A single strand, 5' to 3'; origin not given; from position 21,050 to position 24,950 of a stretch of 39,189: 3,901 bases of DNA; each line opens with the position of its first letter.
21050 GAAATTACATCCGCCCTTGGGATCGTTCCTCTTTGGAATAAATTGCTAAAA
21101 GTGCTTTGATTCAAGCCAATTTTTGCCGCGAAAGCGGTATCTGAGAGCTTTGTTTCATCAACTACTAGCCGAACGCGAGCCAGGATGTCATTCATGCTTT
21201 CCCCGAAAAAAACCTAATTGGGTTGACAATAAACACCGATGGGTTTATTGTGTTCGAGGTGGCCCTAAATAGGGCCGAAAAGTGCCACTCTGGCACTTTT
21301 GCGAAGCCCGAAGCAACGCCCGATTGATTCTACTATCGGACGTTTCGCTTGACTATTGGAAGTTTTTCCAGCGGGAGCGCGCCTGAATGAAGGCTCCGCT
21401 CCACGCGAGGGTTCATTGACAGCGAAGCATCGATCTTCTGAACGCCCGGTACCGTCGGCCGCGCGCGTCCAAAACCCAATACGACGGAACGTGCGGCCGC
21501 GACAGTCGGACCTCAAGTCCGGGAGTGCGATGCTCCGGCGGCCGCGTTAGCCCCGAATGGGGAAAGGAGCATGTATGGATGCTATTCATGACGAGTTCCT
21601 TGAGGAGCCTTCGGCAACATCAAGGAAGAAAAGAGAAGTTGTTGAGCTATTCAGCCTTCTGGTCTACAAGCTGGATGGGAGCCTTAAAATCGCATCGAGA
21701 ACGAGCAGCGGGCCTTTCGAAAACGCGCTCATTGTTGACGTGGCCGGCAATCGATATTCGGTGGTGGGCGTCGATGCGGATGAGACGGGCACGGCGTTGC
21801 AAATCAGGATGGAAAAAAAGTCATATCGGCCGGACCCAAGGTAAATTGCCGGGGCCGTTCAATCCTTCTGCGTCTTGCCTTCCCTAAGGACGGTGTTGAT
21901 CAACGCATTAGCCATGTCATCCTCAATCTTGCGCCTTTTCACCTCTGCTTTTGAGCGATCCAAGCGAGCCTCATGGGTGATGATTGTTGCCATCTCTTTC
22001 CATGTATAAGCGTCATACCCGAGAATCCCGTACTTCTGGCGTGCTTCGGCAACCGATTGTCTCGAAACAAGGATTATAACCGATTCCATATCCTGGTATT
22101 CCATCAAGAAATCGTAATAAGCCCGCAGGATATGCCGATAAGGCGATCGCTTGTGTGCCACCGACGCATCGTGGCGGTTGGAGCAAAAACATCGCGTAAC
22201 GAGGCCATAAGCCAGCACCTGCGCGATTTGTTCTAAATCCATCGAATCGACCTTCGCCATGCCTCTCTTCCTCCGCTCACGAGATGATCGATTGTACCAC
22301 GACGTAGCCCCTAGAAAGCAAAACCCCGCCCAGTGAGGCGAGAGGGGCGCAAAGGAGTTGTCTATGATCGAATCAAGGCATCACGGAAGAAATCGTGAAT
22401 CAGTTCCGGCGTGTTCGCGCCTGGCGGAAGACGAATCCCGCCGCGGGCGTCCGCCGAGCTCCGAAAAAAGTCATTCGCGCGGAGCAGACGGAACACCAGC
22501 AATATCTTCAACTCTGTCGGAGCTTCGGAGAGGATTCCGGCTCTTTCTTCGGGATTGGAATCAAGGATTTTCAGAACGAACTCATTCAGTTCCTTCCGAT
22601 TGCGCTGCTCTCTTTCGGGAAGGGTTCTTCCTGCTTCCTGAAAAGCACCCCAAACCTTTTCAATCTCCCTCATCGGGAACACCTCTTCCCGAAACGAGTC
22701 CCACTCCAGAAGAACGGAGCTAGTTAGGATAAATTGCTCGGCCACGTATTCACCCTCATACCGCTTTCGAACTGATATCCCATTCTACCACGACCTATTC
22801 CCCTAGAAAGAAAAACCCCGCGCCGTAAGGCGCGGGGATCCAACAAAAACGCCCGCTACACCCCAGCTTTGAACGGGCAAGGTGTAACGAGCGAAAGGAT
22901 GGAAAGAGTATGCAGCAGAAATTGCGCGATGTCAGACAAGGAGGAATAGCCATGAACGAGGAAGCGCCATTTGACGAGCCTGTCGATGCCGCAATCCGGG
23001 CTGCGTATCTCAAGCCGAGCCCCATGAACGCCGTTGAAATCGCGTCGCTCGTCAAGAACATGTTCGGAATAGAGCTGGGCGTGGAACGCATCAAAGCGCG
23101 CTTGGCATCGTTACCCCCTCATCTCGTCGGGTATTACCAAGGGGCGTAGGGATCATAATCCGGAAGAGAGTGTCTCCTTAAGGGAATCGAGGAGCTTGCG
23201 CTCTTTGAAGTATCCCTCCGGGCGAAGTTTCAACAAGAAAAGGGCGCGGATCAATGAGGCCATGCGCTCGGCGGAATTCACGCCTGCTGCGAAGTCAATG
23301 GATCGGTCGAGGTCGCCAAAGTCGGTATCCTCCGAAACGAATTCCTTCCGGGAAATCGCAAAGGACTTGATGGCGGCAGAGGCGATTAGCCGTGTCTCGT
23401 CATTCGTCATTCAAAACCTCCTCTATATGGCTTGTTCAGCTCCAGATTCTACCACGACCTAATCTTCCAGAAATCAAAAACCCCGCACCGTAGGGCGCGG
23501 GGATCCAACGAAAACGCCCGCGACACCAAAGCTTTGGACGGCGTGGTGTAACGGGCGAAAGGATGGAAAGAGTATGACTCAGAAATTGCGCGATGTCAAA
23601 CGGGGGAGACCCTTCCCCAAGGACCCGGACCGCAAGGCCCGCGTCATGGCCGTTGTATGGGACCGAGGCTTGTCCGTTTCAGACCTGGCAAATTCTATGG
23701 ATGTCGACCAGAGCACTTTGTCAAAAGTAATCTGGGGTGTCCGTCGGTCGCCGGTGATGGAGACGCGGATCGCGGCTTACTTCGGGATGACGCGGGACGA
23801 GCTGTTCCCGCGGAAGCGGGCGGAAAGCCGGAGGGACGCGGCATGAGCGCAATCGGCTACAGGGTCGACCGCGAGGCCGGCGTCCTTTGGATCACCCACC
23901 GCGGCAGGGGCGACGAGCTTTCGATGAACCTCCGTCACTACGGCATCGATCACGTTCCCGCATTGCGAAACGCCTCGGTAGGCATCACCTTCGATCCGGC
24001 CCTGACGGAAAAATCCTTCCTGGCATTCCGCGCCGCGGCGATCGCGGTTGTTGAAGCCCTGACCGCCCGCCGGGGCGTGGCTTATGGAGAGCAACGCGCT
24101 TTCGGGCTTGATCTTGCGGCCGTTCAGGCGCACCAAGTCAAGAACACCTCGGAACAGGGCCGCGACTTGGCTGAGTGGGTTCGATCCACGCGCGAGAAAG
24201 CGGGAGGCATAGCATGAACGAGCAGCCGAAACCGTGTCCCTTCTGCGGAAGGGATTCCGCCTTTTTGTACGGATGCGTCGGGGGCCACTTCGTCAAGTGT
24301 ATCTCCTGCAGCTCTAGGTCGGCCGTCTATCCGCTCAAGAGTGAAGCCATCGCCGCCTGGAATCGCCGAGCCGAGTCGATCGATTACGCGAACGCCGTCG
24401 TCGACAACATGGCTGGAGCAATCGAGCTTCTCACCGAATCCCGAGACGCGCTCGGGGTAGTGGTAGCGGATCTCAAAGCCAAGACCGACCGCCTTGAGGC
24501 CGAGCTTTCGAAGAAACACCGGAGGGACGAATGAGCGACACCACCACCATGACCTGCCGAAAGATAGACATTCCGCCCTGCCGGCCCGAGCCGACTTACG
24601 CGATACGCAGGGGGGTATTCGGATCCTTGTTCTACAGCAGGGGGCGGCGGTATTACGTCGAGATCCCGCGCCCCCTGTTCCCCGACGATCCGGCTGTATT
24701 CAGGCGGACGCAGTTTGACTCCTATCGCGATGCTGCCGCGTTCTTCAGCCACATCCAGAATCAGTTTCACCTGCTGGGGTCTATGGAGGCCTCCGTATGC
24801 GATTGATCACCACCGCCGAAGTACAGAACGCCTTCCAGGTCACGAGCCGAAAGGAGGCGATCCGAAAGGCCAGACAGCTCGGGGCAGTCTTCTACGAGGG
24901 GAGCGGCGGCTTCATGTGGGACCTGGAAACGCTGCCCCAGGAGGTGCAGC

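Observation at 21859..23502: Three minus-strand cargo genes, each with a near-identical terminator plus extended -10 promoter module, lie antisense in the early leader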

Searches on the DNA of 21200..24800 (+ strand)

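Call 10: search_dna_similar(query=window:21200-24800:+, collection=phages, mode=distant, max_rows=20)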
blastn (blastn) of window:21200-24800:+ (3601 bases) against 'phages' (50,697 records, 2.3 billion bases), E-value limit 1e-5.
No match.

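Call 95: search_rna_families(source=window, start=22700, end=23700, threshold=evalue, max_evalue=1, show_alignments=2)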
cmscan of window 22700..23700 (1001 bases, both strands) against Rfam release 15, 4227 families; matches with E-value up to 1: 7.
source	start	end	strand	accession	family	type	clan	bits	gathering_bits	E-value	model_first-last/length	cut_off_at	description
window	22808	22894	-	RF02837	anti-hemB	Gene; sRNA;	-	24.2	49.5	0.0033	1-81/81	no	Burkholderia RNA 7 (anti-hemB)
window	22810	22879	-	RF02784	SorX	Gene; sRNA;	-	21.8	46.6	0.013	1-73/73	no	Singlet oxygen resistance RNA X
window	22808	22895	-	RF02868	ncS037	Gene; sRNA;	-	20.5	112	0.74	1-152/152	no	Burkholderia sRNA 37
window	22789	22837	-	RF02401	ClpQY_promoter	Cis-reg;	-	20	42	0.093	1-57/57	no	ClpQY promoter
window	22801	22885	-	RF00519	suhB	Gene; sRNA;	CL00108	19.1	41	0.31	1-77/77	no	Makes More Granules Regulator RNA (mmgR)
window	22810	22897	-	RF00512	Leu_leader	Cis-reg; leader;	-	19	50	0.38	1-148/148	no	Leucine operon leader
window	23473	23558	-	RF02837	anti-hemB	Gene; sRNA;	-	18.6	49.5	0.13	1-81/81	no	Burkholderia RNA 7 (anti-hemB)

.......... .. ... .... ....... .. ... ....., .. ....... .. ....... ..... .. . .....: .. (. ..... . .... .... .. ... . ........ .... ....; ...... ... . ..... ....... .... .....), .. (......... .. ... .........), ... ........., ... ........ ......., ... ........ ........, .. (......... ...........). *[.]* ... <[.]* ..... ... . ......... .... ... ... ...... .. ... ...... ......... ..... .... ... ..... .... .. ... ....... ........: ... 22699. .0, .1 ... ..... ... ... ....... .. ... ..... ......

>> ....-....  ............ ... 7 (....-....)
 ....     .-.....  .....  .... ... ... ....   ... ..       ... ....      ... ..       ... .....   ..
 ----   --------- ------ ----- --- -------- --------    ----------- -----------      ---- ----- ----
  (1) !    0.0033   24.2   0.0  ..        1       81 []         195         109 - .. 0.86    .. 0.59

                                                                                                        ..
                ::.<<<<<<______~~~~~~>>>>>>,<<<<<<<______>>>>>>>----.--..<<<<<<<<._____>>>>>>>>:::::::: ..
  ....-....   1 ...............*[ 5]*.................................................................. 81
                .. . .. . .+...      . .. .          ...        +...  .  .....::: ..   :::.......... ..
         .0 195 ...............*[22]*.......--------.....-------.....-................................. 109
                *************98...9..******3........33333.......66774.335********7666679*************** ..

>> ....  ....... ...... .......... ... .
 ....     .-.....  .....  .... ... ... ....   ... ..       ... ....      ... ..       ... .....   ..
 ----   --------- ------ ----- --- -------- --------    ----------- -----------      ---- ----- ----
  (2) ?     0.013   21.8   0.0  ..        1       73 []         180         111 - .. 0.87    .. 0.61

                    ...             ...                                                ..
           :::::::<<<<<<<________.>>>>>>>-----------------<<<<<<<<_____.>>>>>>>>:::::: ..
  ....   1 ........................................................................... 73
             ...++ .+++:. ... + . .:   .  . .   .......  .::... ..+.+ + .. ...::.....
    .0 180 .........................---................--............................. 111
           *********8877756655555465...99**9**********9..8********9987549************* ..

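Call 102: build_rna_model(alignment_id=A3, structure=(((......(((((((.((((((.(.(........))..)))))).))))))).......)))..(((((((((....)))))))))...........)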
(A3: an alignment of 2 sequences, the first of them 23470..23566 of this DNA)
Model R1 built from alignment A3 (2 sequences, 98 columns); structure: as given.
model positions 98; base pairs 27; branch points 1; effective number of sequences 0.82; information 0.591 bits per position. Calibrated on 0.2 Mb of random sequence (short: E-values are rough).
structure used (alignment columns):
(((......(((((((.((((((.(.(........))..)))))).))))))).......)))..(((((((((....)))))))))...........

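Call 103: search_with_rna_model(model_id=R1, sources=[window, L001], filters=off, max_evalue=10)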
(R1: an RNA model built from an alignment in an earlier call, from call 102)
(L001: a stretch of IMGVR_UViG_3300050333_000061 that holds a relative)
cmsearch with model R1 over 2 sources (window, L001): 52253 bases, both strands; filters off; matches with E-value up to 10: 31.
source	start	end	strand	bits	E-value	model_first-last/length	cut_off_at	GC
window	22805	22902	-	121.6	9.8e-27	1-98/98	no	0.57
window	23470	23566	-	117.3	1e-25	1-98/98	no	0.6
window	22814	22837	+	18.7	0.016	64-87/98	no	0.79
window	31200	31275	+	17.8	0.026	1-98/98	no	0.46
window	19754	19808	-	16.9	0.042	1-98/98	no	0.53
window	23515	23557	+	13.1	0.33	10-53/98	no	0.67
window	23479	23502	+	12.8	0.38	64-87/98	no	0.79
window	16008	16119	+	11.2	0.91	1-98/98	no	0.7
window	19741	19797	+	10.9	1.1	1-98/98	no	0.46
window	32234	32311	-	10.4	1.4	1-98/98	no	0.71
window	22313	22370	-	10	1.8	1-98/98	no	0.57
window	31232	31328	-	9.7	2.1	1-98/98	no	0.58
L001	12825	12925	-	9.5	2.3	1-98/98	no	0.4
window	10075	10156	+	9.3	2.6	1-98/98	no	0.62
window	29041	29103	-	9.2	2.7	1-98/98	no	0.56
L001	7483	7534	+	8.8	3.4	1-98/98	no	0.48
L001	3011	3089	-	7.4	7.2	1-98/98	no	0.44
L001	9264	9312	-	7.2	7.8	1-98/98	no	0.61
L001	10744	10829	-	6.8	9.9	1-98/98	no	0.6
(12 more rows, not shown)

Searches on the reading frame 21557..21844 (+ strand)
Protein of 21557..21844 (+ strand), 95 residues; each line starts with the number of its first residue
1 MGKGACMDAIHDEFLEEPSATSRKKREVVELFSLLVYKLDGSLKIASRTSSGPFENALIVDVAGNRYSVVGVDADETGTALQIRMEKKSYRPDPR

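Call 8: search_protein_families(library=pfam, max_evalue=0.1, proteins=[window:21557-21844:+])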
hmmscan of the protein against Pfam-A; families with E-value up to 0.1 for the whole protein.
window:21557-21844:+ (95 aa): 0 families

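Call 9: search_protein_families(library=phrogs, max_evalue=0.1, proteins=[window:21557-21844:+])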
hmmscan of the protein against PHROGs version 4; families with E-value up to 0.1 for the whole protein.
window:21557-21844:+ (95 aa): 0 families

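Call 38: search_protein_families(library=padloc, max_evalue=1, proteins=[window:21575-21844:+])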
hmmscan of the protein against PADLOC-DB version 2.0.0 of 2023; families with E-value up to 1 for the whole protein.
window:21575-21844:+ (89 aa): 0 families

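Call 39: search_protein_families(library=ncbifam, max_evalue=1, proteins=[window:21575-21844:+])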
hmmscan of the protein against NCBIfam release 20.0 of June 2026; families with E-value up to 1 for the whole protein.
window:21575-21844:+ (89 aa): 0 families

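Call 75: search_solved_structures(query=window:21575-21844:+, max_evalue=1)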
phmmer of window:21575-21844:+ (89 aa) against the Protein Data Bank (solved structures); distinct sequences matched with E-value up to 1: 0.

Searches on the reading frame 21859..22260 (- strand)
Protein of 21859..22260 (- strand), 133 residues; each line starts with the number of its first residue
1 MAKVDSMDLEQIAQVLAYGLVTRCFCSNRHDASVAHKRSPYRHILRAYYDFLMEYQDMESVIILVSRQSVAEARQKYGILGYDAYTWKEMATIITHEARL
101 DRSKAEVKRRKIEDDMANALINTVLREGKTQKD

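Call 8: search_protein_families(library=pfam, max_evalue=0.1, proteins=[window:21859-22260:-])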
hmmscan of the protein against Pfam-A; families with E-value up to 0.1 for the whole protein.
window:21859-22260:- (133 aa): 0 families

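Call 9: search_protein_families(library=phrogs, max_evalue=0.1, proteins=[window:21859-22260:-])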
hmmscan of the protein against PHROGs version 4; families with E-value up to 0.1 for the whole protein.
window:21859-22260:- (133 aa): 0 families

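Call 18: find_homologous_proteins(query=window:21859-22260:-, max_evalue=0.01)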
Query window:21859-22260:- (133 aa): 1 proteins with E <= 0.01 among 19 candidates.
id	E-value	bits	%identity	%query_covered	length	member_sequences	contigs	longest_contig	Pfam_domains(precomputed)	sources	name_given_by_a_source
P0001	5.7e-81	286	100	100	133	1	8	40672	-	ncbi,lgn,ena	-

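Call 21: find_encoding_contigs(protein=P0001, flank=10000, max_places=10)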
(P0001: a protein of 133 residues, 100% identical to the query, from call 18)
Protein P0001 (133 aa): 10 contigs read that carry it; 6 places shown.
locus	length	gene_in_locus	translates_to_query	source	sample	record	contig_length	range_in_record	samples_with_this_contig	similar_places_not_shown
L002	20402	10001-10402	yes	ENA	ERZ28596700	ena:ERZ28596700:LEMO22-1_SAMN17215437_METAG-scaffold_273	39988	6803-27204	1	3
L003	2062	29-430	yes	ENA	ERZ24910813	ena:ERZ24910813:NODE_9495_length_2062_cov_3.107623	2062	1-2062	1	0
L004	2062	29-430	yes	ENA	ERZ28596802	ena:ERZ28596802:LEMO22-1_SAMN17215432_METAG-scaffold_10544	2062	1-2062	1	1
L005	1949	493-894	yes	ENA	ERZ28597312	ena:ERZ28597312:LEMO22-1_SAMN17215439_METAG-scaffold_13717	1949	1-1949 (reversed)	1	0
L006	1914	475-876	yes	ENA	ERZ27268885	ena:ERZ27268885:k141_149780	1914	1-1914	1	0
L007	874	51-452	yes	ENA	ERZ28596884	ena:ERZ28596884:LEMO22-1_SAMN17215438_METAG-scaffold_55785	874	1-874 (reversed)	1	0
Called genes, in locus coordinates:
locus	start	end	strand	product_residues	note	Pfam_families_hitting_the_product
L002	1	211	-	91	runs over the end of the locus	-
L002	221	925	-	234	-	-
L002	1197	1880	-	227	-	PF10979:DUF2786, PF23771:DUF7168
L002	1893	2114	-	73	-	-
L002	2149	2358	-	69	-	PF12728:HTH_17 (weak)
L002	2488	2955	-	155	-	PF06252:GemA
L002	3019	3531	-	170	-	PF07352:Phage_Mu_Gam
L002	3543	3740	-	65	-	-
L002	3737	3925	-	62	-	-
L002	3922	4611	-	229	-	PF11300:DUF3102 (weak)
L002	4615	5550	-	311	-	PF13401:AAA_22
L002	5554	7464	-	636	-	PF13565:HTH_32 (weak), PF02914:DDE_2, PF00665:rve (weak), PF09299:Mu-transpos_C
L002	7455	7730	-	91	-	-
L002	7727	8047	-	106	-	PF14354:Lar_restr_allev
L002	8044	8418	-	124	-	-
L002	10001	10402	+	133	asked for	-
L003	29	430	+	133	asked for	-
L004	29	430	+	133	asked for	-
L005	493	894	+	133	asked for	-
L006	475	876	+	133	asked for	-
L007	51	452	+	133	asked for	-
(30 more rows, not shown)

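Call 38: search_protein_families(library=padloc, max_evalue=1, proteins=[window:21859-22260:-])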
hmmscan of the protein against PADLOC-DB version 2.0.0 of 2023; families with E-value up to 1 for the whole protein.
window:21859-22260:- (133 aa): 1 family
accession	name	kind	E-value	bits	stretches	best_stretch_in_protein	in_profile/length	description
PDLC04552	PDC-M27A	-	0.013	12.2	1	32-115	296-378/460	-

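Call 39: search_protein_families(library=ncbifam, max_evalue=1, proteins=[window:21859-22260:-])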
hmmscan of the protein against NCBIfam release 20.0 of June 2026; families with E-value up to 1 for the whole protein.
window:21859-22260:- (133 aa): 0 families

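Call 45: predict_structure(protein=window:21859-22260:-)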
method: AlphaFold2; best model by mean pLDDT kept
length: 133 residues; sequences in the alignment: 1
mean_pLDDT: 40.2   pTM: 0.22
mean pLDDT of the five models: 40.2, 39.0, 38.9, 37.9, 37.2
residues with pLDDT >= 90: 0; 70-90: 2; 50-70: 23; < 50: 108
segments of 3 or more residues with pLDDT < 50: 1-105
pLDDT, mean of each block of 10 residues (from residue 1): 34 40 30 30 44 37 31 36 31 32 48 59 66 49
secondary structure, 60 per line:
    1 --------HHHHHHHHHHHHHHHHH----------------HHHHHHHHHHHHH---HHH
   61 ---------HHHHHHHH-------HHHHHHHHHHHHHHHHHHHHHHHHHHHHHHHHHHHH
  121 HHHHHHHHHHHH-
elements in order: H9-25 H42-54 H70-77 H85-132

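Call 49: search_protein_representatives(protein=window:21859-22260:-)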
Query: 133 residues. Proteins with E-value up to 0.001 (for the whole library): 2; up to 1e-10: 1; up to 1e-30: 1. The best 2 are listed.
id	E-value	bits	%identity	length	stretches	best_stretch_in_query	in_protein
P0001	1.8e-81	286.2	100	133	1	1-133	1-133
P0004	1.6e-04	37.9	27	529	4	57-118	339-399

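Call 71: search_solved_structures(query=window:21859-22260:-, max_evalue=1)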
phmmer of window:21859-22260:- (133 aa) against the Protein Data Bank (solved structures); distinct sequences matched with E-value up to 1: 4.
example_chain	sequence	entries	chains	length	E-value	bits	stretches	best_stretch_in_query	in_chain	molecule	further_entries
6b85_J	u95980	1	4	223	0.025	17.9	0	79-116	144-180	TMHC4_R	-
3oka_A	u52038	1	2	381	0.57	13.5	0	45-113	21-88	GDP-mannose-dependent alpha-(1-6)-phosphatidylinositol monomannoside mannosyltransferase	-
3okc_A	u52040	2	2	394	0.6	13.5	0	45-113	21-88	GDP-mannose-dependent alpha-(1-6)-phosphatidylinositol monomannoside mannosyltransferase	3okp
1nm7_A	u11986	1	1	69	0.68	13.3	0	41-89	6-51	Peroxisomal Membrane Protein PAS20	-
